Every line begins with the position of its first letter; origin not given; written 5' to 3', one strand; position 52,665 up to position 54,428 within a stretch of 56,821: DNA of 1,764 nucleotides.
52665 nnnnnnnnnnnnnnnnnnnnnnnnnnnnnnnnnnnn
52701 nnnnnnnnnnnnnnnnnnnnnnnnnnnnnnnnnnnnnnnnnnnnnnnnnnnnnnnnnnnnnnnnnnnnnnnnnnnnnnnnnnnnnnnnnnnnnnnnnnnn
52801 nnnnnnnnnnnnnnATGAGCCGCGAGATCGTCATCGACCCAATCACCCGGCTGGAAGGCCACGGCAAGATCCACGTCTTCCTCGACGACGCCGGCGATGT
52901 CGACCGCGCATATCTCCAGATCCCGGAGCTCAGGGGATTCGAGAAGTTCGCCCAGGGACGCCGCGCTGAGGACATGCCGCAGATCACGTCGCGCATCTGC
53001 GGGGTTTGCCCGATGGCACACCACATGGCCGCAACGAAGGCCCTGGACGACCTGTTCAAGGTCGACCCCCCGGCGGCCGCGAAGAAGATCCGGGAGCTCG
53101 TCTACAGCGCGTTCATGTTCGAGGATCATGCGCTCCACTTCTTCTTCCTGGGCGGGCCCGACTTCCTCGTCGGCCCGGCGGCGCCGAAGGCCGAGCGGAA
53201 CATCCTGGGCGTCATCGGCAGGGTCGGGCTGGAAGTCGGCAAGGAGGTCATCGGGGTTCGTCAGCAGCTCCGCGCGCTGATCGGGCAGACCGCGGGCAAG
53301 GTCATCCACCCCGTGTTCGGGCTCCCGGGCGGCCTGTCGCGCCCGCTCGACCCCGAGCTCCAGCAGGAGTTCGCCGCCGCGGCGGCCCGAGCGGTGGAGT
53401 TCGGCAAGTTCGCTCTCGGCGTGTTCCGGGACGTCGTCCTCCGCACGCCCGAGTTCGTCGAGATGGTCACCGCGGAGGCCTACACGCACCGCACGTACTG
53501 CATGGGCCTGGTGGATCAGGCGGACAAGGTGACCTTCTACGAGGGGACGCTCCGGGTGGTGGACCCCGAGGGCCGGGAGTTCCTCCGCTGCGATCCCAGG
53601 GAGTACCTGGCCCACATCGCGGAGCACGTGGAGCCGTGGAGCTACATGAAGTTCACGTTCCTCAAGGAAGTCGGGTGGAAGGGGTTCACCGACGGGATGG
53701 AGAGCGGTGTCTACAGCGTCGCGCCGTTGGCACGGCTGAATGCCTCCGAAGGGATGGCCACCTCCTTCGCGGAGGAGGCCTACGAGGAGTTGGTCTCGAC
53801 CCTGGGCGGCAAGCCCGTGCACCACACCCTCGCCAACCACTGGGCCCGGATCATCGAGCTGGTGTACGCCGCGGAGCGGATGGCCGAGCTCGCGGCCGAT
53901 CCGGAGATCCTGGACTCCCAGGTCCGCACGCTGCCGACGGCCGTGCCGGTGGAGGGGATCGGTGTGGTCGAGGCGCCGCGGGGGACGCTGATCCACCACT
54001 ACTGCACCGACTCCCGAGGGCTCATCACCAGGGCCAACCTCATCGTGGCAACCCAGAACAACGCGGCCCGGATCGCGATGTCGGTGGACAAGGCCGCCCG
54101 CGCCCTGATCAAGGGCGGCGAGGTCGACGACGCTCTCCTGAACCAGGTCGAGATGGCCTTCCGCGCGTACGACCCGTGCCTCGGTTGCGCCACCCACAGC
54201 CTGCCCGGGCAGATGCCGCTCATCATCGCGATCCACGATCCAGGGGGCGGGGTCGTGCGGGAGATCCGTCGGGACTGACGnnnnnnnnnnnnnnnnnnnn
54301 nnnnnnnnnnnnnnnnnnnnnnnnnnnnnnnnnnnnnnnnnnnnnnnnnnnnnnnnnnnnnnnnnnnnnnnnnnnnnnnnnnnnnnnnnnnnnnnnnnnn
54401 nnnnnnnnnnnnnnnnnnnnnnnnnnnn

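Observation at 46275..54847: Seven-gene translationally coupled hdrCBA-mvhDGA-endopeptidase operon in an actinobacterial-type genome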

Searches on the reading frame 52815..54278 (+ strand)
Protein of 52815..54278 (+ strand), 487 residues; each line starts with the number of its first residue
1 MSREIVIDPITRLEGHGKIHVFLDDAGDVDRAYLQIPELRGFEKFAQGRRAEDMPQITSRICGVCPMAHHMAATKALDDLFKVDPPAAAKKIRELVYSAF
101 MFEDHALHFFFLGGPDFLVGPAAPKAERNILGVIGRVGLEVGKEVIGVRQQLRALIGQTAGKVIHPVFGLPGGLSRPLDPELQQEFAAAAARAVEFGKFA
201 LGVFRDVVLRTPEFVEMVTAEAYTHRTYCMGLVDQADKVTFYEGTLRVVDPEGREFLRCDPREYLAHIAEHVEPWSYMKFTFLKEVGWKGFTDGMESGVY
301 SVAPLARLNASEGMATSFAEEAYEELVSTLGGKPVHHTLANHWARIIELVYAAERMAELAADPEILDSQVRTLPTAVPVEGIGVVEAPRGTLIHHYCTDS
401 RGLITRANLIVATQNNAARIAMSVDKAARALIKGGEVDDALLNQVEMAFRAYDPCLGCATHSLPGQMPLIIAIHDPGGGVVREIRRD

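Call 3: search_protein_families(library=pfam, proteins=[window:52815-54278:+], max_evalue=0.001)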
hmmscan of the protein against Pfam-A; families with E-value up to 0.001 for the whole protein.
window:52815-54278:+ (487 aa): 1 family
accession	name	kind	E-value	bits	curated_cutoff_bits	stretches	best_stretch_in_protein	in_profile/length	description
PF00374.24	NiFeSe_Hases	-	1e-33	117.5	25.8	2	40-126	1-87/508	Nickel-dependent hydrogenase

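Call 4: search_protein_families(library=ncbifam, proteins=[window:52815-54278:+], max_evalue=0.001)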
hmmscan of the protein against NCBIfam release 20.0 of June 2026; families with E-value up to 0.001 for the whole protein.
window:52815-54278:+ (487 aa): 10 families
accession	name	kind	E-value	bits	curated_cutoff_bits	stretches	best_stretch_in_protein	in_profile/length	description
NF041785.2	VhuA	equivalog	4.8e-109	364.7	800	1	4-433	3-418/418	F420-non-reducing hydrogenase Vhu subunit A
NF040828.1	sulfhyd_ShyA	equivalog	3e-48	164.7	700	2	298-461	251-411/415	NAD(P)-dependent hydrogenase/sulfhydrogenase 2 subunit alpha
NF033181.1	NiFeSe_hydrog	equivalog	3.4e-48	164.8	600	2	4-123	3-121/507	nickel-dependent hydrogenase large subunit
NF045518.1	H2_NiFeSe_large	exception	2.7e-46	158.4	780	2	4-196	3-201/485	NiFeSe hydrogenase large subunit HysA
TIGR03295.1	frhA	equivalog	5.2e-39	134.4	392.5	2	1-185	1-173/412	coenzyme F420 hydrogenase subunit alpha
NF040832.1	sulfhyd_HydA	equivalog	9.2e-29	100.8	880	1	5-461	5-422/426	NADPH-dependent hydrogenase/sulfhydrogenase 1 subunit alpha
NF007778.0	PRK10467.1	equivalog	1.8e-27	95.9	969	2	1-158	1-161/567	hydrogenase 2 large subunit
NF007550.0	PRK10170.1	equivalog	5.4e-24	84.5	1101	2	3-125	17-139/597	Ni/Fe-hydrogenase large subunit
NF041786.2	VhuU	equivalog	1.2e-08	34.6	70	1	436-462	2-28/45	F420-non-reducing hydrogenase selenoprotein subunit VhuU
NF004739.1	PRK06075.1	equivalog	1.8e-05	23.7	360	0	16-96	13-95/384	NADH-quinone oxidoreductase subunit D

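Call 5: find_encoding_contigs(protein=window:52815-54278:+, flank=10000, max_places=6)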
Protein window:52815-54278:+ (487 aa): 2 contigs read that carry it; 2 places shown.
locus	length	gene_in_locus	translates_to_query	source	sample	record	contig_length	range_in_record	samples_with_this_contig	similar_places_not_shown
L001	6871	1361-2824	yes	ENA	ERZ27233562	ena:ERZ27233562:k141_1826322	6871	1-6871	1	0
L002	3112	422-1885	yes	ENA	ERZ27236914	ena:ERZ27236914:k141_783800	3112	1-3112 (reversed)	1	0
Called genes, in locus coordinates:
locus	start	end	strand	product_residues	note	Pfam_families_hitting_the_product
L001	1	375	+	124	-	?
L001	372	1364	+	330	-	PF01058:Oxidored_q6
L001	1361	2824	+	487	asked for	PF27537:HoxH, PF00374:NiFeSe_Hases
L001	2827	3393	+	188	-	PF01750:HycI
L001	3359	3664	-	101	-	PF01037:AsnC_trans_reg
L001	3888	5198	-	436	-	PF14870:PSII_BNR (faint), PF13088:BNR_2 (faint), PF15902:Sortilin-Vps10 (faint), PF02012:BNR (faint)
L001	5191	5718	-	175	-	PF04542:Sigma70_r2, PF08281:Sigma70_r4_2, PF04545:Sigma70_r4 (weak)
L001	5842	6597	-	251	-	PF08924:Rv2525c_GlyHyd-like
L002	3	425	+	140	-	?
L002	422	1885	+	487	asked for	PF27537:HoxH, PF00374:NiFeSe_Hases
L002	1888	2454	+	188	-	PF01750:HycI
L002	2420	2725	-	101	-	PF01037:AsnC_trans_reg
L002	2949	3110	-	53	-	?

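Call 6: search_solved_structures(query=window:52815-54275:+, max_evalue=0.001, show_alignments=1)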
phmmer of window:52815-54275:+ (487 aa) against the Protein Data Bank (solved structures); distinct sequences matched with E-value up to 0.001: 70 (the best 60 are shown).
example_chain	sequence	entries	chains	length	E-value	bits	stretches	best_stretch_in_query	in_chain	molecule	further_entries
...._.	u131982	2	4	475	4.1e-111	375.5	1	5-487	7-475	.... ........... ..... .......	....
5odc_F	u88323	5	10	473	1.9e-105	356.8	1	5-464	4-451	Methyl-viologen reducing hydrogenase subunit A | Methyl-viologen reducing hydrogenase, subunit A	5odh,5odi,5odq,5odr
9sw2_F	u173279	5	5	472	3.3e-102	346.1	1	5-483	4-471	F420-non-reducing hydrogenase subunit A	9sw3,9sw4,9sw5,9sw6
9sfi_g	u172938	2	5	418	1.6e-96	327.4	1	4-432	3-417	Coenzyme F420-reducing hydrogenase, alpha subunit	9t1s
5xf9_D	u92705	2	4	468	9.6e-95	321.5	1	2-461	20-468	NAD-reducing hydrogenase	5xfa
5jsu_B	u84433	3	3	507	1.5e-36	129.6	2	5-195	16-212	Periplasmic [NiFeSe] hydrogenase, large subunit, selenocysteine-containing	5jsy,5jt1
5jsh_B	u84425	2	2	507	4.7e-35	124.7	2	5-195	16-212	Periplasmic [NiFeSe] hydrogenase, large subunit, selenocysteine-containing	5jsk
6rtp_B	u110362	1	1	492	4.4e-34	121.5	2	5-195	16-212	Periplasmic [NiFeSe] hydrogenase, large subunit, selenocysteine-containing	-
3ze6_B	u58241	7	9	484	5.9e-34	121.1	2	5-195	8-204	PERIPLASMIC [NIFESE] HYDROGENASE, LARGE SUBUNIT, SELENOCYS SELENOCYSTEINE-CONTAINING | PERIPLASMIC [NIFESE] HYDROGENASE, LARGE SUBUNIT, SELENOCYSTEINE-CONTAININ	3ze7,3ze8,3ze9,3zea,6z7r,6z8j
2wpn_B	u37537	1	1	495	6.5e-34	120.9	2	5-195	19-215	PERIPLASMIC [NIFESE] HYDROGENASE, LARGE SUBUNIT, SELENOCYSTEINE-CONTAINING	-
6z8m_B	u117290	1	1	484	4e-33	118.3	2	5-195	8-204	Periplasmic [NiFeSe] hydrogenase, large subunit, selenocysteine-containing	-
6z8o_B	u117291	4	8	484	4.1e-33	118.3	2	5-195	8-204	Periplasmic [NiFeSe] hydrogenase, large subunit, selenocysteine-containing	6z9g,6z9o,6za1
6ruc_B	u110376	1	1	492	4.3e-33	118.2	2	5-195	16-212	Periplasmic [NiFeSe] hydrogenase, large subunit, selenocysteine-containing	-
6ru9_B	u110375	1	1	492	4.4e-33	118.2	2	5-195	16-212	Periplasmic [NiFeSe] hydrogenase, large subunit, selenocysteine-containing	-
6qgt_A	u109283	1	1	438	2.5e-31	112.4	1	2-217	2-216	F420-reducing hydrogenase, subunit alpha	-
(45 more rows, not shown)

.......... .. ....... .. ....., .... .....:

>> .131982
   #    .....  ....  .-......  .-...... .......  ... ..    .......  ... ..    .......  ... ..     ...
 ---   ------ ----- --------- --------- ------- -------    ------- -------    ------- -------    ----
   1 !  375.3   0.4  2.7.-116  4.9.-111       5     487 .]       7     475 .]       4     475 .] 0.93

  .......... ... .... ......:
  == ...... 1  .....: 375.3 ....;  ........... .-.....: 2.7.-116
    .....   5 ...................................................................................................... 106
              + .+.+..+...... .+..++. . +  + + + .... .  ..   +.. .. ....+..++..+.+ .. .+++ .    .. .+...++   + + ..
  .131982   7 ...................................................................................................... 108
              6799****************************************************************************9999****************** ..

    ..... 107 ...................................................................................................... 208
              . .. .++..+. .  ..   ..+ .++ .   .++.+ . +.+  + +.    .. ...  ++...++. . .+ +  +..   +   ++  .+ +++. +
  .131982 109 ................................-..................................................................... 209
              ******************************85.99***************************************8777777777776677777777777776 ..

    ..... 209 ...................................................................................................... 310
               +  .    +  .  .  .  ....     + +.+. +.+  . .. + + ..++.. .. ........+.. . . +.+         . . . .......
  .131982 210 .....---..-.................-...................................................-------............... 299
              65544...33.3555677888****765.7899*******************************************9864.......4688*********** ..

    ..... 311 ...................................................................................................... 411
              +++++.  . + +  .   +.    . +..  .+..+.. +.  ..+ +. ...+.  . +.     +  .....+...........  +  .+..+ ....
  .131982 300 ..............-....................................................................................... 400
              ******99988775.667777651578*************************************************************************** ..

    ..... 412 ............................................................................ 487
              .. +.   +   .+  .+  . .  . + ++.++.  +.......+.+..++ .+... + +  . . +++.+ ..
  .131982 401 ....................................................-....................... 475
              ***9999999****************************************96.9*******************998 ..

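Call 21: list_cluster_members(proteins=[P0001, window:52815-54275:+])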
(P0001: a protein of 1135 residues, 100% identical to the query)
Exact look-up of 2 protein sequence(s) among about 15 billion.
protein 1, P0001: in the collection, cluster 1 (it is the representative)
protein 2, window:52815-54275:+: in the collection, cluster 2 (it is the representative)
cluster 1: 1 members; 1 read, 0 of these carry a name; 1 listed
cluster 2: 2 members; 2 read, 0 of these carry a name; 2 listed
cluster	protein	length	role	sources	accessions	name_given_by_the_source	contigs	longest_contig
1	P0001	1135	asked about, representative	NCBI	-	-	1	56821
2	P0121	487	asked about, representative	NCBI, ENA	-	-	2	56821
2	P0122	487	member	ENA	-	-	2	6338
